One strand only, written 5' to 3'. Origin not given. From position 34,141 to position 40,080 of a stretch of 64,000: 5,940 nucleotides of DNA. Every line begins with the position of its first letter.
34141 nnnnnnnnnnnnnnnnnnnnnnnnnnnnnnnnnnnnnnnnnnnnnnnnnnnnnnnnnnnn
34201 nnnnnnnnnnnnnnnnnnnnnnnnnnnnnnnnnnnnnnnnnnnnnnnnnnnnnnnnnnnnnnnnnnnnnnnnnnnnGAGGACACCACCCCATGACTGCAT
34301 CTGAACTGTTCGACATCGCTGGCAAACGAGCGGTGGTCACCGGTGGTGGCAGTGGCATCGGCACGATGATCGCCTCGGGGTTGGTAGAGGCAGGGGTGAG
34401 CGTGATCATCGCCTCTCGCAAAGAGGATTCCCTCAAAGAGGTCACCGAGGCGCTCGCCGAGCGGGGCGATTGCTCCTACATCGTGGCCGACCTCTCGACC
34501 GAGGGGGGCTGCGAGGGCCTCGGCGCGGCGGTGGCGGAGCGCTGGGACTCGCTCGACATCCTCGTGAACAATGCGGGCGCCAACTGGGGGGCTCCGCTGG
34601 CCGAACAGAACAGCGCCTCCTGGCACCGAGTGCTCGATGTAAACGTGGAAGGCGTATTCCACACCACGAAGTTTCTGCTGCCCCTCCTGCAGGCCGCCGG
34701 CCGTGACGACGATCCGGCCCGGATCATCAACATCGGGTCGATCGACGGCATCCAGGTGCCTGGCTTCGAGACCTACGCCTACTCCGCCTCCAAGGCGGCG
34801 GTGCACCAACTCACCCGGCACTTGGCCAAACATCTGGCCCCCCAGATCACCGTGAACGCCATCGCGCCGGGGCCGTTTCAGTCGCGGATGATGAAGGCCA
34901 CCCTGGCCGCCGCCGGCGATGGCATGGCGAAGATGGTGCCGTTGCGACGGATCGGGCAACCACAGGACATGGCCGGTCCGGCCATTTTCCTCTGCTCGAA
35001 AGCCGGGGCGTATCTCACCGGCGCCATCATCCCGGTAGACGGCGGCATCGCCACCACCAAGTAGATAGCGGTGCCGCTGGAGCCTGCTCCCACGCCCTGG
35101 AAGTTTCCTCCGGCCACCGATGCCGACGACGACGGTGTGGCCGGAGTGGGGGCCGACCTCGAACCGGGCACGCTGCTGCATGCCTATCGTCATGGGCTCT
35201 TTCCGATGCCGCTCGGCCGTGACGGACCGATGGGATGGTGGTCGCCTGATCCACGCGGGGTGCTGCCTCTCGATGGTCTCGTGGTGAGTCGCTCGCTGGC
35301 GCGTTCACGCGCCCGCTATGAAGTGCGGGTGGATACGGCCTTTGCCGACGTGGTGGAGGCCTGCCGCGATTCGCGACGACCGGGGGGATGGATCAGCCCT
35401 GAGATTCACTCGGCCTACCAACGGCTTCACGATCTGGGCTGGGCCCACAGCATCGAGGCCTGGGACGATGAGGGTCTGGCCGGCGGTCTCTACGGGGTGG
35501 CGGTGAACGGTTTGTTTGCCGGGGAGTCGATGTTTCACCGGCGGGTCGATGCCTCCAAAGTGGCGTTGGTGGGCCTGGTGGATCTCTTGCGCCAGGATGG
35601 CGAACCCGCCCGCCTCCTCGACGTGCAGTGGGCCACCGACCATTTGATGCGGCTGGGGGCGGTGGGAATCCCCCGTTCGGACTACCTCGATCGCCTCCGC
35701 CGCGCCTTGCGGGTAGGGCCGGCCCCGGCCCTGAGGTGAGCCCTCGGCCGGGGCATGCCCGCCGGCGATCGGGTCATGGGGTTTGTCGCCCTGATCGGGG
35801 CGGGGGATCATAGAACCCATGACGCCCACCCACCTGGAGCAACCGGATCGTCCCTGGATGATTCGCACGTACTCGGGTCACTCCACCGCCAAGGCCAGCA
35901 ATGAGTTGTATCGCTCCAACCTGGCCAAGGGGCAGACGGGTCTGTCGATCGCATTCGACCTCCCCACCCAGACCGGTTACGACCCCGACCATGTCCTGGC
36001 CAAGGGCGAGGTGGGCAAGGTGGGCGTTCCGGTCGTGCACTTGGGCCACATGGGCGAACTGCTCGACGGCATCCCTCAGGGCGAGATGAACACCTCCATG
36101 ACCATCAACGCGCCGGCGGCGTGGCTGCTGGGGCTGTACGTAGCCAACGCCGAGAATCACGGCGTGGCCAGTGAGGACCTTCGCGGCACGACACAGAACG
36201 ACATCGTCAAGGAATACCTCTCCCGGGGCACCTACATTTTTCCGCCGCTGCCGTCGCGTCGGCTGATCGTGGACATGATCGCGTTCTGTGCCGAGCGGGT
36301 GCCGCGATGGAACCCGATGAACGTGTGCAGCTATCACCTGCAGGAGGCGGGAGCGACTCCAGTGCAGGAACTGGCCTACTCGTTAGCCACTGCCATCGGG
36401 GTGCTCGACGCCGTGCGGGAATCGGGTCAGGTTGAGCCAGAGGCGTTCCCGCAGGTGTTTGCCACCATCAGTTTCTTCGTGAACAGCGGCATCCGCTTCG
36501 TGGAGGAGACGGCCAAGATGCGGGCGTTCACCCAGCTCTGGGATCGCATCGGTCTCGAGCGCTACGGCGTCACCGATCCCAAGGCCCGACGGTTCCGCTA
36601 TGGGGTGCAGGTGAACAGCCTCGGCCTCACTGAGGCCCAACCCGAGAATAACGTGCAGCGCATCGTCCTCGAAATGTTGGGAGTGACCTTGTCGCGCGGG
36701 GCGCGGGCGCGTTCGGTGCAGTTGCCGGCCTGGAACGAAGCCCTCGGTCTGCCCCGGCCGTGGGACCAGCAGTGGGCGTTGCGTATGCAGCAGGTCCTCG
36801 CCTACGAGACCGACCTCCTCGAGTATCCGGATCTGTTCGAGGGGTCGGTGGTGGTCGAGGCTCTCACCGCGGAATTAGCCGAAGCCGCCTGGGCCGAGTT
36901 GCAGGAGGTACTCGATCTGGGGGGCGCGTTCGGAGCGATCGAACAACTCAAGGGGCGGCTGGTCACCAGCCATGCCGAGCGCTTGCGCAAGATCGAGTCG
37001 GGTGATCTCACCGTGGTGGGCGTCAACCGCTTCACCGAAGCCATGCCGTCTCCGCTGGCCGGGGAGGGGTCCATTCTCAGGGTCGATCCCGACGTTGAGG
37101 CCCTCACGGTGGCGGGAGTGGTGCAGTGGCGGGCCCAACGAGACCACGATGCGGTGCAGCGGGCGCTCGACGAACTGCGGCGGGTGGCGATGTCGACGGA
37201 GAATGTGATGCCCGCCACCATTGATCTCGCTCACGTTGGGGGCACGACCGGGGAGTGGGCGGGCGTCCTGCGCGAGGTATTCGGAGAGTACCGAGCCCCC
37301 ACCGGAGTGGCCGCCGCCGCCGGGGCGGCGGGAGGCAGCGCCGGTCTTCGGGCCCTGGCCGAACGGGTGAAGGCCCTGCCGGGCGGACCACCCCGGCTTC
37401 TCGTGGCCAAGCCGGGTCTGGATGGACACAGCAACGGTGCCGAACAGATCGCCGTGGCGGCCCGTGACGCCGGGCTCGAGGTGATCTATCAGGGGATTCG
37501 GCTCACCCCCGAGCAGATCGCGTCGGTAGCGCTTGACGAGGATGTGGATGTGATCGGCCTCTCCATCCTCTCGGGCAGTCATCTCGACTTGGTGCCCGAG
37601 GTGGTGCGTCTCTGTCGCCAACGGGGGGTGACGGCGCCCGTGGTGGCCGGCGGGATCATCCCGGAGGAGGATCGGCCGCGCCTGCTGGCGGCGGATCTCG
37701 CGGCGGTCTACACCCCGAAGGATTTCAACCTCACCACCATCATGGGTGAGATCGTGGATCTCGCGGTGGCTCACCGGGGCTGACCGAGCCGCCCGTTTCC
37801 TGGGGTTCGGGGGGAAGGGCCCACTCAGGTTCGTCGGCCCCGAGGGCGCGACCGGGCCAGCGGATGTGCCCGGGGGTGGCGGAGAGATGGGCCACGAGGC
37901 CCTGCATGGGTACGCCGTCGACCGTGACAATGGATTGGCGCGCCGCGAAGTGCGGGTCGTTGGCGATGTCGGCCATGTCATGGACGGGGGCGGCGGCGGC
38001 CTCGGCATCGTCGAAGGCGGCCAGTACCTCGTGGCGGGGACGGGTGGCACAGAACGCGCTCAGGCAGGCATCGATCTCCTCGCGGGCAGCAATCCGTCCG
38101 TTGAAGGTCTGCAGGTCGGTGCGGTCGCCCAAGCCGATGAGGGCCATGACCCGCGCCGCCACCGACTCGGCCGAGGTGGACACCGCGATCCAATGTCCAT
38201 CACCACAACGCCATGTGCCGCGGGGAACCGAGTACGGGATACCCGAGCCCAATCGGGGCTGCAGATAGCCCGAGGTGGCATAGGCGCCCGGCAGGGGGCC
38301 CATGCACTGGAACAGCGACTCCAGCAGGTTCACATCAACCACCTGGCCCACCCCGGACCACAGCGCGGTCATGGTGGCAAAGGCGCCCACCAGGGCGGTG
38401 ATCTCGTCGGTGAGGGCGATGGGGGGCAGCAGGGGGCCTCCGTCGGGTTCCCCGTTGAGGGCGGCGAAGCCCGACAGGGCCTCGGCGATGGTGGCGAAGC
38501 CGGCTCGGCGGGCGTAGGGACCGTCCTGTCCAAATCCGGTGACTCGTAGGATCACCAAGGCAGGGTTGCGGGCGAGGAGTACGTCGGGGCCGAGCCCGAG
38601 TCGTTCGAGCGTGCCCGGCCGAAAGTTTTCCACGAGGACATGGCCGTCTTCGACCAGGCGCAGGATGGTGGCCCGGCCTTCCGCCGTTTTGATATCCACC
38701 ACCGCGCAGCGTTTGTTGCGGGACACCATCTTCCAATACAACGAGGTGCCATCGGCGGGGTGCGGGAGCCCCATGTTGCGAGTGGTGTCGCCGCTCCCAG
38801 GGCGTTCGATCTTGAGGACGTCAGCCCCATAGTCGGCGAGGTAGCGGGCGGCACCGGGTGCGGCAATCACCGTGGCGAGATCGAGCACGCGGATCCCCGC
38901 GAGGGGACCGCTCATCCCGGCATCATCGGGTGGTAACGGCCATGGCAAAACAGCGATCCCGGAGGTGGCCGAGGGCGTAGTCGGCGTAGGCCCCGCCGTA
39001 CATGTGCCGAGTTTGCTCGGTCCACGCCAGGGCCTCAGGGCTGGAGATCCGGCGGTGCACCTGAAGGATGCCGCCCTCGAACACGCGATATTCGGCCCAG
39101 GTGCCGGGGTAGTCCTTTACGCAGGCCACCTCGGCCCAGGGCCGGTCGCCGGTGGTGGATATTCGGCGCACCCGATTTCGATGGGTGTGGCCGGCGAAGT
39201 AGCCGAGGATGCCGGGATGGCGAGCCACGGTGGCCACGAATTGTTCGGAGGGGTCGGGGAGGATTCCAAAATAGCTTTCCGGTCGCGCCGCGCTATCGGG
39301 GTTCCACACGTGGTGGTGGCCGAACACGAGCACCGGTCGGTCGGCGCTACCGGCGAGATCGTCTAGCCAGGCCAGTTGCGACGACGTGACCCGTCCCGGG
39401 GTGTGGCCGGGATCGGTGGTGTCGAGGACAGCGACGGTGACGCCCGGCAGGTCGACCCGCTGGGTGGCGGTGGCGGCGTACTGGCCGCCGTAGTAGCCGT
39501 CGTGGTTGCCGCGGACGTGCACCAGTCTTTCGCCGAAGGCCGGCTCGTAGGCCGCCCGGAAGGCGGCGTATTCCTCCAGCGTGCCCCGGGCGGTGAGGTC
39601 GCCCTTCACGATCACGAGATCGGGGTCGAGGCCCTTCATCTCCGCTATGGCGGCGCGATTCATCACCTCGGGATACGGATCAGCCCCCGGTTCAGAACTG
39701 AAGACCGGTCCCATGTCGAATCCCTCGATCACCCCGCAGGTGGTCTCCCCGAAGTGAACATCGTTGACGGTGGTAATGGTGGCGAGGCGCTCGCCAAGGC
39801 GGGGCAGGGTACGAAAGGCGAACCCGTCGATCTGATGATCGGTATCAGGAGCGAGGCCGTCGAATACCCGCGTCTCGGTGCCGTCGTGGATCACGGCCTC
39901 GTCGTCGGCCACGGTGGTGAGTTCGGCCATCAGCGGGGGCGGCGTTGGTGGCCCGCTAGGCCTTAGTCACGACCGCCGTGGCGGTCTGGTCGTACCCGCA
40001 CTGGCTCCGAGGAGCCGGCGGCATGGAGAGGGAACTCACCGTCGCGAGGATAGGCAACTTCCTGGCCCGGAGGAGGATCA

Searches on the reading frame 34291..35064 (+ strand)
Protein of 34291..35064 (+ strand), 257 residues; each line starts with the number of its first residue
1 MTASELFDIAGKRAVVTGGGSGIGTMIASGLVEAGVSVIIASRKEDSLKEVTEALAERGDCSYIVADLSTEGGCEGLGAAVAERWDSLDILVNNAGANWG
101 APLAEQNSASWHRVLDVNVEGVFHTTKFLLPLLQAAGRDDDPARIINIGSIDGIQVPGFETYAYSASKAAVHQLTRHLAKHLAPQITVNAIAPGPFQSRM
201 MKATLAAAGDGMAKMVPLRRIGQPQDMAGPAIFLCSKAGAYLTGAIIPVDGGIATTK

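Call 9: search_protein_families(library=pfam, proteins=[window:34291-35064:+], max_evalue=0.001)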
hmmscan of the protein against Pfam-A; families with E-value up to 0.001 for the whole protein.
window:34291-35064:+ (257 aa): 4 families
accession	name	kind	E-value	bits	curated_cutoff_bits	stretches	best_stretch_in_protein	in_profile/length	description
PF13561.12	adh_short_C2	-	3e-54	184.6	27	1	21-253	6-235/236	Enoyl-(Acyl carrier protein) reductase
PF00106.31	adh_short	-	3.3e-50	170.7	26.6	1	12-204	1-190/195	short chain dehydrogenase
PF08659.16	KR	-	8.8e-09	36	22.6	1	15-189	4-174/180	KR domain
PF23441.1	SDR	-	2.3e-05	24.3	27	1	12-253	8-255/258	SDR-like rossmann domain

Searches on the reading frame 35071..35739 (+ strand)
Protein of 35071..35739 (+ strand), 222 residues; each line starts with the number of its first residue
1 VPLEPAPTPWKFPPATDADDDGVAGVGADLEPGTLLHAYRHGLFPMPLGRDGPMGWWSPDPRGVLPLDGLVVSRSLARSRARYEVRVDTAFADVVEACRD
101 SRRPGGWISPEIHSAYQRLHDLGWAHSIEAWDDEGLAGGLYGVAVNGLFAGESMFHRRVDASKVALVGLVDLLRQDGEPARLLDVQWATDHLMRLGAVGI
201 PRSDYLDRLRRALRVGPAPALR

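Call 39: search_protein_families(library=pfam, proteins=[window:35071-35739:+], max_evalue=0.001)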
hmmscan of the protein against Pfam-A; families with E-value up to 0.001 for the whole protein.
window:35071-35739:+ (222 aa): 1 family
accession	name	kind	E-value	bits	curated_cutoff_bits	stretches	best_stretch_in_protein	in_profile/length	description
PF03588.20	Leu_Phe_trans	-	6.9e-60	201.9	22.7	1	33-200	2-170/171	Leucyl/phenylalanyl-tRNA protein transferase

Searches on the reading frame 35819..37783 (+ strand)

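Call 9: search_protein_families(library=pfam, proteins=[window:35819-37783:+], max_evalue=0.001)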
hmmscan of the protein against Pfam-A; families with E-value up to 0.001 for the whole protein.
window:35819-37783:+ (654 aa): 2 families
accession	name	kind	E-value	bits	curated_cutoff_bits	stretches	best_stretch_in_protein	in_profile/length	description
PF01642.28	MM_CoA_mutase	-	1.3e-126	423.7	22.1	1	9-489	43-512/512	Methylmalonyl-CoA mutase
PF02310.24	B12-binding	-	1.3e-20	73.9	32.1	1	526-630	2-106/121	B12 binding domain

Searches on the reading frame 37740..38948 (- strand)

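Call 9: search_protein_families(library=pfam, proteins=[window:37740-38948:-], max_evalue=0.001)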
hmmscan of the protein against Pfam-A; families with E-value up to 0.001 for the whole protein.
window:37740-38948:- (402 aa): 1 family
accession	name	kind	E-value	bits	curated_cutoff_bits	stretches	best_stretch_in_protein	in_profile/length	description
PF02515.22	CoA_transf_3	-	5.5e-101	338.7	23.3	1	16-372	1-365/366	CoA-transferase family III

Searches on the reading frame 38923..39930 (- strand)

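Call 9: search_protein_families(library=pfam, proteins=[window:38923-39930:-], max_evalue=0.001)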
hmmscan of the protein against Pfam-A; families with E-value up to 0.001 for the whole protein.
window:38923-39930:- (335 aa): 2 families
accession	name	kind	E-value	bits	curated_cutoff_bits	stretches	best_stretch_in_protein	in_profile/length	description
PF00149.33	Metallophos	-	3.1e-12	47.8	21.5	1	51-251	2-190/191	Calcineurin-like phosphoesterase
PF12850.12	Metallophos_2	-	2e-08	34.8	27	1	92-208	17-118/154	Calcineurin-like phosphoesterase superfamily domain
